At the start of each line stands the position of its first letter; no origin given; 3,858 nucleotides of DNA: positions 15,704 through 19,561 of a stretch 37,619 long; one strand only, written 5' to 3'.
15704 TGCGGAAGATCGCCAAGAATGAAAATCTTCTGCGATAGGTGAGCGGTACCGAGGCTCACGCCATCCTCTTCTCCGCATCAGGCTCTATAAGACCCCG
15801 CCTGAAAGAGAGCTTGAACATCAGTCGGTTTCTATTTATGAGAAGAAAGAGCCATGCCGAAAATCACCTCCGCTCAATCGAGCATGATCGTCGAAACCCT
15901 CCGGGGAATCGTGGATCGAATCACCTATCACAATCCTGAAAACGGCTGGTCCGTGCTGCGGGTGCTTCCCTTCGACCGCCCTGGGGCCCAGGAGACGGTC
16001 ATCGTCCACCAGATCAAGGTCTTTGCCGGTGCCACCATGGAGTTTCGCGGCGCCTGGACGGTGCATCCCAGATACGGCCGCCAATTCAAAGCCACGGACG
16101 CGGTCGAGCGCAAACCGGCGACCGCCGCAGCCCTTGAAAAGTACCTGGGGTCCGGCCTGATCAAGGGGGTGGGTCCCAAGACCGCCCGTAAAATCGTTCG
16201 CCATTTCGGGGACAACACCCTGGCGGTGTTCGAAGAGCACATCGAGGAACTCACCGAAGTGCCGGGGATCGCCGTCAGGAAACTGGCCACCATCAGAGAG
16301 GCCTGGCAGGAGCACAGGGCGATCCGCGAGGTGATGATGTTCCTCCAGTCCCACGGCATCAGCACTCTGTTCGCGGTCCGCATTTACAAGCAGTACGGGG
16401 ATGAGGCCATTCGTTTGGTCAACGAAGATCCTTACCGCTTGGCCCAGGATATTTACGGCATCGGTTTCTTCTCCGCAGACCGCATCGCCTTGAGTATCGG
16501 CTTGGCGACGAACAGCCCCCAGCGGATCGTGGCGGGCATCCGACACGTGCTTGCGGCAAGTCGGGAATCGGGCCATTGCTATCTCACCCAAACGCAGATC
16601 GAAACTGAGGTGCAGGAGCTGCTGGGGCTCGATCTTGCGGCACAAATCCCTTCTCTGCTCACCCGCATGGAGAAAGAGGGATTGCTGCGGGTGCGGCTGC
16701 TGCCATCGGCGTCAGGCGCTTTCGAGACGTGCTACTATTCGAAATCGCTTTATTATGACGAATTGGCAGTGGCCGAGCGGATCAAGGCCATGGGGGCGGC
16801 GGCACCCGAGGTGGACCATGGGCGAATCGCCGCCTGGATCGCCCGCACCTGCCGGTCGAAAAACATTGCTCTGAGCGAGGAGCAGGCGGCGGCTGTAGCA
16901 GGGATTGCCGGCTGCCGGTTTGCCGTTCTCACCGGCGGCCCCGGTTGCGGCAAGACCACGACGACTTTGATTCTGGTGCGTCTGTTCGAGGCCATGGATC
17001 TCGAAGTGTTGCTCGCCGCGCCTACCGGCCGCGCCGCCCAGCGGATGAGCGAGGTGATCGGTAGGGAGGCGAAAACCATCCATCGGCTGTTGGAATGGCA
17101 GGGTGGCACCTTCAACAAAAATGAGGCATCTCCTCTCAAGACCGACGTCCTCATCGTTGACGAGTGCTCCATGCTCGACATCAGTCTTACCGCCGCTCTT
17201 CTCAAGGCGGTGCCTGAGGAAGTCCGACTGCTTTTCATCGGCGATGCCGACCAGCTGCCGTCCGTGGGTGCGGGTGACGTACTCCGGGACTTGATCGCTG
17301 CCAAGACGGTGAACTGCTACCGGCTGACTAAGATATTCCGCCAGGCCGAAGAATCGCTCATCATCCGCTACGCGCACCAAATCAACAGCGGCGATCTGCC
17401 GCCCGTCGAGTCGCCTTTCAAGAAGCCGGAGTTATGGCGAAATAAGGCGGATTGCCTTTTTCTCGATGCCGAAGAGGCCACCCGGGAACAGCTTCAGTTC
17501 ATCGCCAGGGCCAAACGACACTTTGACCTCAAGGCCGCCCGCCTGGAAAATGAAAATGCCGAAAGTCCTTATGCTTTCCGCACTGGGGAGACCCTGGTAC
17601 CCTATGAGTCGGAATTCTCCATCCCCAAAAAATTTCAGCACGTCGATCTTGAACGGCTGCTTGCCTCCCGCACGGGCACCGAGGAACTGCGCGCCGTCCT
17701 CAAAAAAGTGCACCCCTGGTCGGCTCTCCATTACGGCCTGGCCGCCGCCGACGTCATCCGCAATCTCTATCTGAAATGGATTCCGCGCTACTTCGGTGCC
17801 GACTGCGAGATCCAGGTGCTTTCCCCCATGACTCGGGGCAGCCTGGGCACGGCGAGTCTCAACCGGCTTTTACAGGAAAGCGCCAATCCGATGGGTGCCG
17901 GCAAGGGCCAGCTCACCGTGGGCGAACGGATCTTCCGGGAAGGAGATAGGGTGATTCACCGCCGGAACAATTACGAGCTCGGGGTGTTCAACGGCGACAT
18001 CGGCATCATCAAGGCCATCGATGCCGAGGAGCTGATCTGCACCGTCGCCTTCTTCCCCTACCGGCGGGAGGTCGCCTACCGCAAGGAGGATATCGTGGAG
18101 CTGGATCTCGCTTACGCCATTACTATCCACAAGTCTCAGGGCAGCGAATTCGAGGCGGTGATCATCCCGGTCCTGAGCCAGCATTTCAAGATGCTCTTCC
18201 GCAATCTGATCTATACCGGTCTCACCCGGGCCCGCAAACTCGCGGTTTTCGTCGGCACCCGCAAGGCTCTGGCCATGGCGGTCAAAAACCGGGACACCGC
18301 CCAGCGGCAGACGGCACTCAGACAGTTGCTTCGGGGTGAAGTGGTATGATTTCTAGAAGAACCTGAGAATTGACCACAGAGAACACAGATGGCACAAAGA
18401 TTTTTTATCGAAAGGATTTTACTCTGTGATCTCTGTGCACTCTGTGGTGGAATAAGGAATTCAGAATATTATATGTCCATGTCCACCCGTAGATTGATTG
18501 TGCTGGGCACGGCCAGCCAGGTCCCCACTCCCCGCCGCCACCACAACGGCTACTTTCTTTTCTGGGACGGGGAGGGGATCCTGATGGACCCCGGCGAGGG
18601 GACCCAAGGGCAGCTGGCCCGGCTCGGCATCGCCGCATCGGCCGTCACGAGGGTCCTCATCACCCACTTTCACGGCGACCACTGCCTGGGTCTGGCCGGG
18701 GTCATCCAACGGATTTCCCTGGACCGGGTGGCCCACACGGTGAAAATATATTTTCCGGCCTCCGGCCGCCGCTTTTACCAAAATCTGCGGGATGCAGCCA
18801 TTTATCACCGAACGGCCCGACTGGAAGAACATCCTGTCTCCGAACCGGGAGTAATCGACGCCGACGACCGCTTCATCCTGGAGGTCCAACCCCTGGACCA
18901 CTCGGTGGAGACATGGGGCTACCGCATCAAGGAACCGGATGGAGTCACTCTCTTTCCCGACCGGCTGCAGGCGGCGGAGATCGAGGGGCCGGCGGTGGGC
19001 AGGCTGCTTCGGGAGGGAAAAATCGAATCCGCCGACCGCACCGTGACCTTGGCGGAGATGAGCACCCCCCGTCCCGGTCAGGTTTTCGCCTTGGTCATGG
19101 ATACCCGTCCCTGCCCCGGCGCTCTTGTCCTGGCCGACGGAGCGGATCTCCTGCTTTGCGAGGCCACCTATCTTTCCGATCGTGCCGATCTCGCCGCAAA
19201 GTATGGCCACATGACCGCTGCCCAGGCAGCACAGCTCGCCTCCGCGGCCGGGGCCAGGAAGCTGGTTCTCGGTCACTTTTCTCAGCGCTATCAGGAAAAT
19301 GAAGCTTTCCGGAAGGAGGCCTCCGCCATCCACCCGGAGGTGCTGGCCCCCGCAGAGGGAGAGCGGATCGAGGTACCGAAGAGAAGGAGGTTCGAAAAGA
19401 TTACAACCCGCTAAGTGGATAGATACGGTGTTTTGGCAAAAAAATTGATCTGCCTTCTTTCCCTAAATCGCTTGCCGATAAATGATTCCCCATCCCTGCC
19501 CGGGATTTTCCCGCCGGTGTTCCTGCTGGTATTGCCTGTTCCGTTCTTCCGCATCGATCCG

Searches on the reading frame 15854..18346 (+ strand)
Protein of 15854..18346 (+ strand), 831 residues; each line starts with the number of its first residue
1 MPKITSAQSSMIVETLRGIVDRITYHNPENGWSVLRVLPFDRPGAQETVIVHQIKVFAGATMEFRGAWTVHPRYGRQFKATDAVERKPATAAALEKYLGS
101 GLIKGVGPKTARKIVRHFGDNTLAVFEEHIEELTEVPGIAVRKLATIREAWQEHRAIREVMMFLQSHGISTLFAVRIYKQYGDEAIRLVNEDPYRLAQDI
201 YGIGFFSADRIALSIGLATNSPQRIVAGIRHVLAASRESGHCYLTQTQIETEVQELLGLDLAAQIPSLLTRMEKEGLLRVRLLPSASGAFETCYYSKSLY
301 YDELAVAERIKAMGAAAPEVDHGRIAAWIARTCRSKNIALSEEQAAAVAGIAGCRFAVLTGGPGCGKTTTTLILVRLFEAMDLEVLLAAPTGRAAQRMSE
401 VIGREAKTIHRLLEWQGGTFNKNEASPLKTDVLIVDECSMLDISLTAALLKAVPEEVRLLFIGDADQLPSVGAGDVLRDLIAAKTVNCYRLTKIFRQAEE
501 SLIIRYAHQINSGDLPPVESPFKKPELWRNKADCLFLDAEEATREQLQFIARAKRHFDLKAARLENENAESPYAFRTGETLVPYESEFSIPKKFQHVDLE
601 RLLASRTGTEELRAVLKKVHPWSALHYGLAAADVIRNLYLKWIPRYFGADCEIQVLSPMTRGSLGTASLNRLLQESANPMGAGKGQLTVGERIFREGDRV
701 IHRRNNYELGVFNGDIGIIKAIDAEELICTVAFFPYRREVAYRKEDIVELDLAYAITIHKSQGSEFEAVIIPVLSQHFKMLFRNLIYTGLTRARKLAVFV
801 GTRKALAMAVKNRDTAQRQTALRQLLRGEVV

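Call 67: search_protein_families(library=pfam, proteins=[window:15854-18346:+], max_evalue=0.00001)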
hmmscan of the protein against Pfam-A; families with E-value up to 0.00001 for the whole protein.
window:15854-18346:+ (831 aa): 9 families
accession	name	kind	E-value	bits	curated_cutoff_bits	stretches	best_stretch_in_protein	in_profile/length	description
PF13604.12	AAA_30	-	7.9e-42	143.6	27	1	340-516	2-174/191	AAA domain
PF13245.12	AAA_19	-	6.8e-41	140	25.1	1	344-472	1-133/134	AAA domain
PF14490.11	HHH_RecD2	-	2.9e-37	126.9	27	1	153-243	1-92/92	ATP-dependent RecD2 DNA helicase HHH domain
PF18335.7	SH3_13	-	1.5e-22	79.6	41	1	669-733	1-65/65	ATP-dependent RecD-like DNA helicase SH3 domain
PF13538.12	UvrD_C_2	-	1.1e-19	70.5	27.4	1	752-800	1-52/52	UvrD-like helicase C-terminal domain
PF23139.1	OB_YrrC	-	1.6e-19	70.1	27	1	14-88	2-76/76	ATP-dependent DNA helicase YrrC, OB-fold domain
PF01443.25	Viral_helicase1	-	8.5e-12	45.8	21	0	358-498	2-130/228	Viral superfamily 1 RNA helicase core domain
PF14520.12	HHH_5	-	8.7e-08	33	27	1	103-153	7-57/57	Helix-hairpin-helix domain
PF13086.12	AAA_11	-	7.6e-07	29.6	27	0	340-402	2-72/257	AAA domain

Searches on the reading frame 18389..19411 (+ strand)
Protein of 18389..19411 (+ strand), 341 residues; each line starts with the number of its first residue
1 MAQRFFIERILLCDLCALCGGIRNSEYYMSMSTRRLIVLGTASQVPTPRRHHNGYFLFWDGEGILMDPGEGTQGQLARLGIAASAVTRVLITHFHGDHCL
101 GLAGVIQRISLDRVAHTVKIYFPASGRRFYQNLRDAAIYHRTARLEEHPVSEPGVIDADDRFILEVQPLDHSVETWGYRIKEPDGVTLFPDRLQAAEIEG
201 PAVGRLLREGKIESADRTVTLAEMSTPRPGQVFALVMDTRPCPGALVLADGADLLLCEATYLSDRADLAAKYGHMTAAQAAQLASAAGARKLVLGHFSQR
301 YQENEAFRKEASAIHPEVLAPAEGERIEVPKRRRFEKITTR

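Call 67: search_protein_families(library=pfam, proteins=[window:18389-19411:+], max_evalue=0.00001)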
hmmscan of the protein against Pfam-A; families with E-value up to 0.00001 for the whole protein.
window:18389-19411:+ (341 aa): 2 families
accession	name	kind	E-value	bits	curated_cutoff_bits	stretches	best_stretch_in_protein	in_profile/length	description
PF12706.13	Lactamase_B_2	-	5.3e-14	52.7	27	1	64-297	3-200/200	Beta-lactamase superfamily domain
PF00753.33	Lactamase_B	-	3.9e-11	43.7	22.7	1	50-151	4-97/196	Metallo-beta-lactamase superfamily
